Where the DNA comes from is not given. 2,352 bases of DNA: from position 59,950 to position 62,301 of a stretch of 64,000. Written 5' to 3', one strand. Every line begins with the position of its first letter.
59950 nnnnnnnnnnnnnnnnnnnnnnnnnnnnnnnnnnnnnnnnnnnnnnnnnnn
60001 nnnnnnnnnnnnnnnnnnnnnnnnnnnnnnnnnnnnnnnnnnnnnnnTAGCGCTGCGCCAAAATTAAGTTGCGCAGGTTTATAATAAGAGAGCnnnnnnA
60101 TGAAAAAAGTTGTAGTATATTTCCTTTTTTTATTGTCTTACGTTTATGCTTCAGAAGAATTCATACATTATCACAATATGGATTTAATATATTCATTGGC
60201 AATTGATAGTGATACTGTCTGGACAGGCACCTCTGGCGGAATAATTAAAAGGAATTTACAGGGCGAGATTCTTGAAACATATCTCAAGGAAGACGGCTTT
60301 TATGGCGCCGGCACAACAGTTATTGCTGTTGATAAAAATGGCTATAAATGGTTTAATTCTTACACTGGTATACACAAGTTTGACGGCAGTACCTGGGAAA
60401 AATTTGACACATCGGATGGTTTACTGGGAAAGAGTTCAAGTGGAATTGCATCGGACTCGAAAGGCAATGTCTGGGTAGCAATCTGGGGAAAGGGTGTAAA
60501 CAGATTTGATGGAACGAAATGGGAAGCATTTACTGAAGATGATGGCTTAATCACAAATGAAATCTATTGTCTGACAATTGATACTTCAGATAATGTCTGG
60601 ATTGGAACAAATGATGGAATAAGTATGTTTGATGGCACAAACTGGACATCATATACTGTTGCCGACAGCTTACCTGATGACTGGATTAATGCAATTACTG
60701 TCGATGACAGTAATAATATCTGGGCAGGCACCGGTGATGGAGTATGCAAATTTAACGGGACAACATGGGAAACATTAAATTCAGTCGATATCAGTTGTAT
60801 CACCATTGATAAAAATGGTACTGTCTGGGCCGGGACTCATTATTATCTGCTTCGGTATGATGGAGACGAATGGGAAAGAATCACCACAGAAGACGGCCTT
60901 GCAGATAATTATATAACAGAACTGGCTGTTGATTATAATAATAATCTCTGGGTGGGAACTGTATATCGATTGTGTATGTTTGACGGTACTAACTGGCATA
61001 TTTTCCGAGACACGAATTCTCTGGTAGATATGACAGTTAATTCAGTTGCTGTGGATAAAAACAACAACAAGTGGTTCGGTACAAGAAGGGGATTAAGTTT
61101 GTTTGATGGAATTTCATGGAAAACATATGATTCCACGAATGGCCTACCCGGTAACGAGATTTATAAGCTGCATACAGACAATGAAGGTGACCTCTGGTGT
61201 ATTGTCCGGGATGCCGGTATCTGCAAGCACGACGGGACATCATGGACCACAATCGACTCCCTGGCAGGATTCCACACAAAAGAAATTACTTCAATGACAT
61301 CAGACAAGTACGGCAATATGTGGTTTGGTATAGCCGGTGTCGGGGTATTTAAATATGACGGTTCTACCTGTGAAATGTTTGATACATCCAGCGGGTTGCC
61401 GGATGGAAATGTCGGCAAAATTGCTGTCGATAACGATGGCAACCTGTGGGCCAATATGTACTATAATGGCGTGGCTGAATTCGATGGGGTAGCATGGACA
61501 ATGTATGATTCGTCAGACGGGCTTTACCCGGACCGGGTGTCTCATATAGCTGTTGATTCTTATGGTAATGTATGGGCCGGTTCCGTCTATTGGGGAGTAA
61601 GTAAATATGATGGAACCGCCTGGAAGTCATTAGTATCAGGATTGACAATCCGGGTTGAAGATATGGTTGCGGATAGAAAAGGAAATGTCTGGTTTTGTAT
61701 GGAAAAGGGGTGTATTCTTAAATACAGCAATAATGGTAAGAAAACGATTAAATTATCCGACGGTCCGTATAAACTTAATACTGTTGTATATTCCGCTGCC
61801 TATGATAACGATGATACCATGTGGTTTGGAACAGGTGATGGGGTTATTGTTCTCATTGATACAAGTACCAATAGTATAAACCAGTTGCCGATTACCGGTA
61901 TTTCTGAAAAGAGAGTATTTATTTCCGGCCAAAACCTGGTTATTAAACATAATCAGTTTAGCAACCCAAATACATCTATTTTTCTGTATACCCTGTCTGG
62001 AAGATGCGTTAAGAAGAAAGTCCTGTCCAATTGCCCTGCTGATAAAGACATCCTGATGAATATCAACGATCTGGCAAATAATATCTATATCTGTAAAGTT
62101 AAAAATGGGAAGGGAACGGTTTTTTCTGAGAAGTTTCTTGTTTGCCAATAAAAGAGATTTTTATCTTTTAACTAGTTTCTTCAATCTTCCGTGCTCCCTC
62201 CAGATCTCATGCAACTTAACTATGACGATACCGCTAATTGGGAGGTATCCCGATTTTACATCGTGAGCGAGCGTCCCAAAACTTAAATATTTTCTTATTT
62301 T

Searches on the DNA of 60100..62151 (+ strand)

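Call 50: search_with_rna_model(model_id=R1, sources=[L012, L013, L014, L015, L016, L017, L018, L019, L020, L021, L022, L023, L024, L025, L026, L027, L028, L029, L030, L031, L032, L033, L034, L035, L036, L037, L038, L039, L040, L041, L042, L043, L044, L045, L046, L047, L048, L049, L050, L051, L052, L053, L054, L055, L056, L057, L058, L059, L060, L061, L062, L063, L064, L065, L066, L067, L068, L069, L070, L071, L072, L073, L074, L075, L076, L077, L078, L079, L080, L081, L082, L083, L084, L085, L086, L087, L088, L089, L090, L091, L102, L099, L100], max_evalue=1)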
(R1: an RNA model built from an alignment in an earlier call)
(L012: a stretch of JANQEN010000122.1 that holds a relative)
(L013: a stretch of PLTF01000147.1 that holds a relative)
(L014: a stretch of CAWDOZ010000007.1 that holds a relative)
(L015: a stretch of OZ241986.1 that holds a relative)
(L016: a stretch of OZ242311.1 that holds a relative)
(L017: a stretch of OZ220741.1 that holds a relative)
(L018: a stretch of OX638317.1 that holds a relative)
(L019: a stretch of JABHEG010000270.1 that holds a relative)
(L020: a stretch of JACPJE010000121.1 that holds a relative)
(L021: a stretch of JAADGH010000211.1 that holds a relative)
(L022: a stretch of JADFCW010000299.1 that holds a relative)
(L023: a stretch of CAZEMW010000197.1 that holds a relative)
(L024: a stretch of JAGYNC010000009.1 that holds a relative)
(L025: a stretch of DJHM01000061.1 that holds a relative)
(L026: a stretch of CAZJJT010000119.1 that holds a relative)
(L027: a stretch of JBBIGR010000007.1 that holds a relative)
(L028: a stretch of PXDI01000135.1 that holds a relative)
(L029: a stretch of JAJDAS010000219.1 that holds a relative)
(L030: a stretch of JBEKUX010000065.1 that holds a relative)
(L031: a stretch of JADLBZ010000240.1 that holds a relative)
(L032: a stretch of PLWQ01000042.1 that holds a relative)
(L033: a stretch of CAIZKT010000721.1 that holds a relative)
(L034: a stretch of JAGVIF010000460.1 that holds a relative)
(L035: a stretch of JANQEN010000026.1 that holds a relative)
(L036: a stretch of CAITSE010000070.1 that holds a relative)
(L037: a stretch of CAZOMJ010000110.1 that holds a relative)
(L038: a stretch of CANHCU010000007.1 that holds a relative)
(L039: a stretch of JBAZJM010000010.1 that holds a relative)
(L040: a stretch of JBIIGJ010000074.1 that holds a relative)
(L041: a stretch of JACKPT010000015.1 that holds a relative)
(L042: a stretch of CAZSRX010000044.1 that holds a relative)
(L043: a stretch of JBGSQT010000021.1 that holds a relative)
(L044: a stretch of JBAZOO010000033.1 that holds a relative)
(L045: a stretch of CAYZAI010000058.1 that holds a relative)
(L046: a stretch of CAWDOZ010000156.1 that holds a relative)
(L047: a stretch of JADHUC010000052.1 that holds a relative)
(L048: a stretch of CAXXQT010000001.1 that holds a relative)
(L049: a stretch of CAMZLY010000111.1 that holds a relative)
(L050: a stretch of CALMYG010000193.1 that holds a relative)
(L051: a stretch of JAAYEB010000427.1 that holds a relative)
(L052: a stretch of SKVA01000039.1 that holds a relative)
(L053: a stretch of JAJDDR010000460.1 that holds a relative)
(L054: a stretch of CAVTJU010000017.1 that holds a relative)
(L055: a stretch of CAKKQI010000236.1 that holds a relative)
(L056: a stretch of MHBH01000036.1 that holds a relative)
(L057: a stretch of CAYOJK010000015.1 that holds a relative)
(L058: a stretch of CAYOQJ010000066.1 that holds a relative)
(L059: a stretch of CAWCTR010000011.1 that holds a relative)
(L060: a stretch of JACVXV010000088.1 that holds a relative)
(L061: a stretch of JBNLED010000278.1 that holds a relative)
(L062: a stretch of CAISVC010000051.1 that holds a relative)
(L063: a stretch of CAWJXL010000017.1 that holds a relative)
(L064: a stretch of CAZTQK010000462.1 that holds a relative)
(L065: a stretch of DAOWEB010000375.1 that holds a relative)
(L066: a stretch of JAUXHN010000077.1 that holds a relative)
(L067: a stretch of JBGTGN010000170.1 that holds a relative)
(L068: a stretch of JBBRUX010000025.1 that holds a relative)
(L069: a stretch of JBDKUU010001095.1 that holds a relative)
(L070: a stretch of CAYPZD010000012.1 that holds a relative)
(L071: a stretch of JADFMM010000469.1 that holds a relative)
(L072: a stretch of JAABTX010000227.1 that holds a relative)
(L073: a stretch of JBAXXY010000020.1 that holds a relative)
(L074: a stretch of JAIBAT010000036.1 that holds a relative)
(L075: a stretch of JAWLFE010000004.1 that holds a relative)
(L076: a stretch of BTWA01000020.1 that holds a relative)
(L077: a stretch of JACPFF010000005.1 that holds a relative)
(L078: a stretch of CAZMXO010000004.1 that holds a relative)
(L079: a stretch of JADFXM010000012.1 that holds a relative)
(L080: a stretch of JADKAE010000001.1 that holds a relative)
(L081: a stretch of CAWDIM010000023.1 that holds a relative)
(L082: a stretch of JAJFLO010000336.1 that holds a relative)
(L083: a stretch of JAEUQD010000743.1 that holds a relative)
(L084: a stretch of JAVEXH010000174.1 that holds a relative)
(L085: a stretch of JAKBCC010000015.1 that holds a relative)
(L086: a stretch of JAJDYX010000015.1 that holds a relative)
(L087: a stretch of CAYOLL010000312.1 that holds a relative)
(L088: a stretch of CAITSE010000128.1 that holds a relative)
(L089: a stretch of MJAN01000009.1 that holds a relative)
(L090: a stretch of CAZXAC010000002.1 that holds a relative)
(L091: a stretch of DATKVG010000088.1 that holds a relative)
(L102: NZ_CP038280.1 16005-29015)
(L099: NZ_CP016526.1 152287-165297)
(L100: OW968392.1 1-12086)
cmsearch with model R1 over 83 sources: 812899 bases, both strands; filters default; matches with E-value up to 1: 5.
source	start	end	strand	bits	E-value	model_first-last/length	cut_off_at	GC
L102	2628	2688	-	53.1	5.2e-10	1-64/64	no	0.54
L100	4367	4452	-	42.6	2.6e-07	1-64/64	no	0.49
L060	4358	4438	+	35.1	2.2e-05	1-64/64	no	0.59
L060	2597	2659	+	28.2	0.0014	1-64/64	no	0.65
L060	2216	2278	+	19.8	0.19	1-64/64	no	0.6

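Call 51: search_with_rna_model(model_id=R1, source=L060, max_evalue=10, filters=off, show_alignments=6)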
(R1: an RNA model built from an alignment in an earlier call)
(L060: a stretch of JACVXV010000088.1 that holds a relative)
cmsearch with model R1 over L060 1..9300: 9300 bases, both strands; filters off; matches with E-value up to 10: 10.
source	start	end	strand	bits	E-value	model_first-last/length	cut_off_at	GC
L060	4358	4438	+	35.1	2.5e-07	1-64/64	no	0.59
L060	2597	2659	+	28.2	1.6e-05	1-64/64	no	0.65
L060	2216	2278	+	19.8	0.0022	1-64/64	no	0.6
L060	5194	5316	+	13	0.12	1-64/64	no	0.51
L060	6548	6570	-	12.3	0.18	1-64/64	no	0.3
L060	2710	2733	-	7.1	4.1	1-64/64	no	0.33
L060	3697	3712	-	6.5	6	1-64/64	no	0.31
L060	1965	1980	-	6.1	7.4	1-64/64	no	0.38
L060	2265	2278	-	5.8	8.9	1-64/64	no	0.5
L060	9167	9197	+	5.8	9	1-64/64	no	0.55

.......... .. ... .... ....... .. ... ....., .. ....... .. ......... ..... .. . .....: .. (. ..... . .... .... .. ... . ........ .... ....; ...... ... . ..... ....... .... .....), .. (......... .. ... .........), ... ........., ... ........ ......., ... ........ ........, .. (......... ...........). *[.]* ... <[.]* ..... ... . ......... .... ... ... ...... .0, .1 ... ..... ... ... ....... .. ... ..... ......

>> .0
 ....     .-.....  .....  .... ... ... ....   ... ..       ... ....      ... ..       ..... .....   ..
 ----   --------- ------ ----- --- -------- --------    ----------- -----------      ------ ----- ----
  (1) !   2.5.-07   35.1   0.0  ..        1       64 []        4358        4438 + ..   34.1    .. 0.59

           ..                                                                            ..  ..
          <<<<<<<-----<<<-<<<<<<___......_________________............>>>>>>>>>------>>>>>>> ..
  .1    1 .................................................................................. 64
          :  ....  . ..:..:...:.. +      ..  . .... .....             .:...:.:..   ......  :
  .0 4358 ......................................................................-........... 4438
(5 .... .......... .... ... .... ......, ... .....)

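Call 55: search_with_rna_model(model_id=R1, source=L001, start=9820, end=9990, max_evalue=10, filters=off, show_alignments=4)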
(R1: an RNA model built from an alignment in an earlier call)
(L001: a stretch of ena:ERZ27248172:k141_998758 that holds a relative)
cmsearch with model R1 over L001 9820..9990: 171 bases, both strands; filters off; matches with E-value up to 10: 1.
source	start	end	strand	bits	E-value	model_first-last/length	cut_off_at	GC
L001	9901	9937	+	-0.7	7.8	1-64/64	no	0.19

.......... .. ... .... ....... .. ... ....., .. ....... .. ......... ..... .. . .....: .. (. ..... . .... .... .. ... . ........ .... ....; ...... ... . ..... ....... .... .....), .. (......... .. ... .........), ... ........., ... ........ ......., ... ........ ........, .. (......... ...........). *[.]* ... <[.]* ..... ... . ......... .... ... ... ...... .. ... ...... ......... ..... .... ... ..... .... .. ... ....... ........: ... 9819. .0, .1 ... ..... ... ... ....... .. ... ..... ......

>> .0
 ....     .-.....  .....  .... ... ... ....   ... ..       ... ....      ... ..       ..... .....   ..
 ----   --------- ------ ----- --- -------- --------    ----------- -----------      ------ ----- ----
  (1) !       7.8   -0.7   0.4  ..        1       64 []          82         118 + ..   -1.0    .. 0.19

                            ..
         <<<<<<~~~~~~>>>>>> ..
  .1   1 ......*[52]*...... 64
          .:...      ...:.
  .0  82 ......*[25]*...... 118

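Call 70: search_with_rna_model(model_id=R1, sources=[L116, L115, L117, L109, L110, L111, L112], max_evalue=10, filters=off)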
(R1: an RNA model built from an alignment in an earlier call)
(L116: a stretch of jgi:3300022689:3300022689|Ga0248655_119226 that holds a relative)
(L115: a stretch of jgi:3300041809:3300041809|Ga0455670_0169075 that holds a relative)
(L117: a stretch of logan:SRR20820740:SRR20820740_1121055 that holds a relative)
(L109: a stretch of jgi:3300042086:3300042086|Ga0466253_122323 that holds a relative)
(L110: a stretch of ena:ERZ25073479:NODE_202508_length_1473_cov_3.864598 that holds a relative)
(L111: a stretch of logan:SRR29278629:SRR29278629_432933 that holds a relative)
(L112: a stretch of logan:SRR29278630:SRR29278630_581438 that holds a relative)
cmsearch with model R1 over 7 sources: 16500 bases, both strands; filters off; matches with E-value up to 10: 13.
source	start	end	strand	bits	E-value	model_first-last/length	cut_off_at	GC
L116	1274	1313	+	23.5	0.00045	1-64/64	no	0.55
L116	1993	2079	+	16.9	0.022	1-64/64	no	0.54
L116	3285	3357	+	16.5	0.028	1-64/64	no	0.58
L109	1207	1284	+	16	0.037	1-64/64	no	0.38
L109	535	569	+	15.1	0.063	1-64/64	no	0.23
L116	4090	4110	-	10.8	0.79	1-64/64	no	0.43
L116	4090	4110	+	8.5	3.2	1-64/64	no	0.43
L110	249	266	-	8.1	4.1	1-64/64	no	0.28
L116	3002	3023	+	7.3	6.4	1-64/64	no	0.5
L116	2219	2289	-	7.1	7.2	1-64/64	no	0.3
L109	1713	1756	-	7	7.9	1-64/64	no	0.32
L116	2253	2289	+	6.9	8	1-64/64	no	0.41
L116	1627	1720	-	6.8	8.6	1-64/64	no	0.52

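Call 75: search_with_rna_model(model_id=R1, sources=[L092, L093, L097, L098, L099, L100, L101, L102, L103, L104, L106, L107, L060, L116, L109], max_evalue=1, make_alignment=true)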
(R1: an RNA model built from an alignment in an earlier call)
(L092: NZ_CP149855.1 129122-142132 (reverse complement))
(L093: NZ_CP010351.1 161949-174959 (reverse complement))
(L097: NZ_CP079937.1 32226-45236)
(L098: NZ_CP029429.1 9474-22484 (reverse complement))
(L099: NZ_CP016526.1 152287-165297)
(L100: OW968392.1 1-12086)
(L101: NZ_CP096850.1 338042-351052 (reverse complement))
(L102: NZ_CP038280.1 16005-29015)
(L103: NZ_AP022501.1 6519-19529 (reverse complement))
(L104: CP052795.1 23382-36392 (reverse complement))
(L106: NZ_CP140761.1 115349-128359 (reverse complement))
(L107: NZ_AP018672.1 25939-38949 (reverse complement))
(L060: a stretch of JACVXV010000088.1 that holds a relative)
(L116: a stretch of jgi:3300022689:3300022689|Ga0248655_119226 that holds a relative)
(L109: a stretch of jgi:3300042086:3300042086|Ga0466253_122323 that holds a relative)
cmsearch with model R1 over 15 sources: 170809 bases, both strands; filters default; matches with E-value up to 1: 35.
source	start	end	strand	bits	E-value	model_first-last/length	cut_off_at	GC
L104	5000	5059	-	77.5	5.6e-17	1-64/64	no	0.55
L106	973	1032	-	77.5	5.6e-17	1-64/64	no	0.55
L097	2960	3019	-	72.1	1.4e-15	1-64/64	no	0.53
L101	5268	5327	-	70.1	4.6e-15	1-64/64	no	0.6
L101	4412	4471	-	69.6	6e-15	1-64/64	no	0.58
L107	4099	4158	-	69.6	6e-15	1-64/64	no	0.58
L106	462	521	-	68.8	9.6e-15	1-64/64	no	0.53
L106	4234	4293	-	67.3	2.4e-14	1-64/64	no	0.57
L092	5246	5357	-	60.4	1.4e-12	1-64/64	no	0.62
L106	3378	3437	-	59.7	2.2e-12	1-64/64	no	0.63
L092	4337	4408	-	57.2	9.3e-12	1-64/64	no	0.57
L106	1829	1898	-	56.8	1.2e-11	1-64/64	no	0.6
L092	3730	3835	-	54.7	4.1e-11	1-64/64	no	0.61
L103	4306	4362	-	53.3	9.5e-11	1-64/64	no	0.61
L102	2628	2688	-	53.1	1.1e-10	1-64/64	no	0.54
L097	3924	4005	-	52.5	1.6e-10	1-64/64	no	0.51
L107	5275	5364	-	51.1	3.5e-10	1-64/64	no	0.58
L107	4955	5014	-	48.7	1.5e-09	1-64/64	no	0.57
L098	4534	4593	-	47.6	2.9e-09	1-64/64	no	0.57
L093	4617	4688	-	45.8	8.3e-09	1-64/64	no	0.62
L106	4907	4977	-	43.3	3.6e-08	1-64/64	no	0.52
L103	5201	5272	-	43.1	4e-08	1-64/64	no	0.65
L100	4367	4452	-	42.6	5.4e-08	1-64/64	no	0.49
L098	4854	4940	-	41.9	8.2e-08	1-64/64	no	0.44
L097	5089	5160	-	39.8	2.9e-07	1-64/64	no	0.64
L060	4358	4438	+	35.1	4.7e-06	1-64/64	no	0.59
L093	5256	5369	-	33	1.6e-05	1-64/64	no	0.59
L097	4486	4599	-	31.1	4.9e-05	1-64/64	no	0.58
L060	2597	2659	+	28.2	0.00029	1-64/64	no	0.65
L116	1274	1313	+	23.5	0.0046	1-64/64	no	0.55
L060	2216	2278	+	19.8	0.04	1-64/64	no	0.6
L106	462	521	+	19.1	0.062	1-64/64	no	0.53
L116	3285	3357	+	16.5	0.29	1-64/64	no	0.58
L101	8387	8421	+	15.4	0.54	15-49/64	no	0.63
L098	5422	5525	-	15.3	0.59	1-64/64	no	0.55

Alignment A3: 35 matches aligned to the model, 197 columns, each read 5' to 3' on its own strand. Consensus structure (alignment columns), stored with it:
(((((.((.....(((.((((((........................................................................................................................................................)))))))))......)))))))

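Call 79: search_rna_families(source=L001, start=9700, end=10750, threshold=evalue, max_evalue=10)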
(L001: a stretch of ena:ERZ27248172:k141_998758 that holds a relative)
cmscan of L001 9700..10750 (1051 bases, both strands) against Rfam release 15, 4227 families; matches with E-value up to 10: 6.
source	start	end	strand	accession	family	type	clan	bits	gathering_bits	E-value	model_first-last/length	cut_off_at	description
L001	10530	10626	-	RF01054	preQ1-II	Cis-reg; riboswitch;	-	20.6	47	1.4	1-99/99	no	PreQ1-II (pre queuosine) riboswitch aptamer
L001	10631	10686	-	RF01159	snoU18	Gene; snRNA; snoRNA; CD-box;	CL00047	19.1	47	3.5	26-71/71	no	Small nucleolar RNA U18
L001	9877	9932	+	RF03189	mir-1175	Gene; miRNA;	-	18.2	51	0.43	1-72/72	no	mir-1175 microRNA precursor family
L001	9876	9933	-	RF01666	rox2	Cis-reg;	-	17.6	55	7.3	1-71/71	no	Drosophila rox2 ncRNA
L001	10002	10021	+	RF03474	mir-4766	Gene; miRNA;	-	16.2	72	6.1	18-37/56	no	mir-4766 microRNA precursor family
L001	10185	10254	+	RF00277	SNORD49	Gene; snRNA; snoRNA; CD-box;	CL00062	12.7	37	4.2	1-71/71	no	Small nucleolar RNA SNORD49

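Call 80: search_rna_families(sources=[L116, L109, L110, L060, L106], threshold=evalue, max_evalue=1)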
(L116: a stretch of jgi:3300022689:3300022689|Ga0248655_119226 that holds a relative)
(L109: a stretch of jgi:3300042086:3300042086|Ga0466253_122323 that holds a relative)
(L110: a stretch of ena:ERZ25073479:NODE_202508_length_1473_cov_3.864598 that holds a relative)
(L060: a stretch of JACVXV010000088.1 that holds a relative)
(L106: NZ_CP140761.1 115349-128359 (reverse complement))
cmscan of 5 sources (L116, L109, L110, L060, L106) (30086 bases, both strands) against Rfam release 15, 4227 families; matches with E-value up to 1: 1.
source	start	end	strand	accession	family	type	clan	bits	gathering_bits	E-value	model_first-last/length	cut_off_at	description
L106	5836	5911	-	RF02912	AAC_AAD_leader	Cis-reg;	-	61.8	56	6.4e-11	1-75/75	no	putative aminoglycoside riboswitch / attI site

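Call 88: search_with_rna_model(model_id=R1, sources=[L109, L116, L060, L106, L092, L097, L107, L098], max_evalue=0.3, filters=off, make_alignment=true)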
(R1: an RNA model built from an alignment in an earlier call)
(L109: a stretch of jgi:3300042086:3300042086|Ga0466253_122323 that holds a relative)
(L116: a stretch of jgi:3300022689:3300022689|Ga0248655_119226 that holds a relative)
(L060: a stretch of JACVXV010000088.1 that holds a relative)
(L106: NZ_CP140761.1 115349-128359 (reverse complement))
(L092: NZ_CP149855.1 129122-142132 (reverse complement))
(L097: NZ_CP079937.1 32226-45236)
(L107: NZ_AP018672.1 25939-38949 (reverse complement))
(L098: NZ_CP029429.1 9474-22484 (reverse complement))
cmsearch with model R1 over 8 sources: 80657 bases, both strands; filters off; matches with E-value up to 0.3: 27.
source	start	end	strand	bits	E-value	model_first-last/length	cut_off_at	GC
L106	973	1032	-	77.5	2.6e-17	1-64/64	no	0.55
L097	2960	3019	-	72.1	6.4e-16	1-64/64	no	0.53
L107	4099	4158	-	69.6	2.8e-15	1-64/64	no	0.58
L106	462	521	-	68.8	4.5e-15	1-64/64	no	0.53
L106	4234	4293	-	67.3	1.1e-14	1-64/64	no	0.57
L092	5246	5357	-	60.4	6.9e-13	1-64/64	no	0.62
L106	3378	3437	-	59.7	1e-12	1-64/64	no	0.63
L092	4337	4408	-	57.2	4.4e-12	1-64/64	no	0.57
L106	1829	1898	-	56.8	5.8e-12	1-64/64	no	0.6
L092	3730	3835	-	54.7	2e-11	1-64/64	no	0.61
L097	3924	4005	-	52.5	7.5e-11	1-64/64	no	0.51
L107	5275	5364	-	51.1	1.7e-10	1-64/64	no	0.58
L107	4955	5014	-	48.7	6.9e-10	1-64/64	no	0.57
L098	4534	4593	-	47.6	1.4e-09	1-64/64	no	0.57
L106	4907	4977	-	43.3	1.7e-08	1-64/64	no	0.52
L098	4854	4940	-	41.9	3.9e-08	1-64/64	no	0.44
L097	5089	5160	-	39.8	1.4e-07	1-64/64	no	0.64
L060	4358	4438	+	35.1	2.2e-06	1-64/64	no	0.59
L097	4486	4599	-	31.1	2.3e-05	1-64/64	no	0.58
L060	2597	2659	+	28.2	0.00013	1-64/64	no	0.65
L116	1274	1313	+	23.5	0.0022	1-64/64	no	0.55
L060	2216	2278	+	19.8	0.019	1-64/64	no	0.6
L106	462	521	+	19.1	0.029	1-64/64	no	0.53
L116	1993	2079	+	16.9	0.11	1-64/64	no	0.54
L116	3285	3357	+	16.5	0.14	1-64/64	no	0.58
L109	1207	1284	+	16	0.18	1-64/64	no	0.38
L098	5422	5525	-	15.3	0.28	1-64/64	no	0.55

Alignment A5: 27 matches aligned to the model, 200 columns, each read 5' to 3' on its own strand. Consensus structure (alignment columns), stored with it:
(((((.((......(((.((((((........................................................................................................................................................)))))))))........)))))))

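Call 89: build_rna_model(alignment_id=A5)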
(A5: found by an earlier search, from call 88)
Model R2 built from alignment A5 (27 sequences, 200 columns); structure: stored with the alignment.
model positions 60; base pairs 16; branch points 0; effective number of sequences 27; information 0.875 bits per position. Calibrated on 0.2 Mb of random sequence (short: E-values are rough).
structure used (alignment columns):
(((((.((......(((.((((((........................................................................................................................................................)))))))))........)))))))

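Call 90: search_with_rna_model(model_id=R2, sources=[window, L001, L110, L111, L117, L115], max_evalue=10, filters=off, show_alignments=4)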
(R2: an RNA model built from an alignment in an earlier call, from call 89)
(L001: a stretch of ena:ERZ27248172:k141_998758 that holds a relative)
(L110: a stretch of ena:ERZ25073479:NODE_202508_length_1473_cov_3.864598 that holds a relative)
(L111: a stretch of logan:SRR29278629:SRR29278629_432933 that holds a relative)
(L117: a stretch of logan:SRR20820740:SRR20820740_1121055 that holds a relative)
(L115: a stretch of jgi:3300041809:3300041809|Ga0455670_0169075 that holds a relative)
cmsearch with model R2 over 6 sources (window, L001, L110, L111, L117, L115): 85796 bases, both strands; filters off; matches with E-value up to 10: 3.
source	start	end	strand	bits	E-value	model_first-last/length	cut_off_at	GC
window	29601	29620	-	10.9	6.2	1-60/60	no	0.4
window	63862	63938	-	10.5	7.7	1-60/60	no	0.27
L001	9867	9943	-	10.5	7.7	1-60/60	no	0.27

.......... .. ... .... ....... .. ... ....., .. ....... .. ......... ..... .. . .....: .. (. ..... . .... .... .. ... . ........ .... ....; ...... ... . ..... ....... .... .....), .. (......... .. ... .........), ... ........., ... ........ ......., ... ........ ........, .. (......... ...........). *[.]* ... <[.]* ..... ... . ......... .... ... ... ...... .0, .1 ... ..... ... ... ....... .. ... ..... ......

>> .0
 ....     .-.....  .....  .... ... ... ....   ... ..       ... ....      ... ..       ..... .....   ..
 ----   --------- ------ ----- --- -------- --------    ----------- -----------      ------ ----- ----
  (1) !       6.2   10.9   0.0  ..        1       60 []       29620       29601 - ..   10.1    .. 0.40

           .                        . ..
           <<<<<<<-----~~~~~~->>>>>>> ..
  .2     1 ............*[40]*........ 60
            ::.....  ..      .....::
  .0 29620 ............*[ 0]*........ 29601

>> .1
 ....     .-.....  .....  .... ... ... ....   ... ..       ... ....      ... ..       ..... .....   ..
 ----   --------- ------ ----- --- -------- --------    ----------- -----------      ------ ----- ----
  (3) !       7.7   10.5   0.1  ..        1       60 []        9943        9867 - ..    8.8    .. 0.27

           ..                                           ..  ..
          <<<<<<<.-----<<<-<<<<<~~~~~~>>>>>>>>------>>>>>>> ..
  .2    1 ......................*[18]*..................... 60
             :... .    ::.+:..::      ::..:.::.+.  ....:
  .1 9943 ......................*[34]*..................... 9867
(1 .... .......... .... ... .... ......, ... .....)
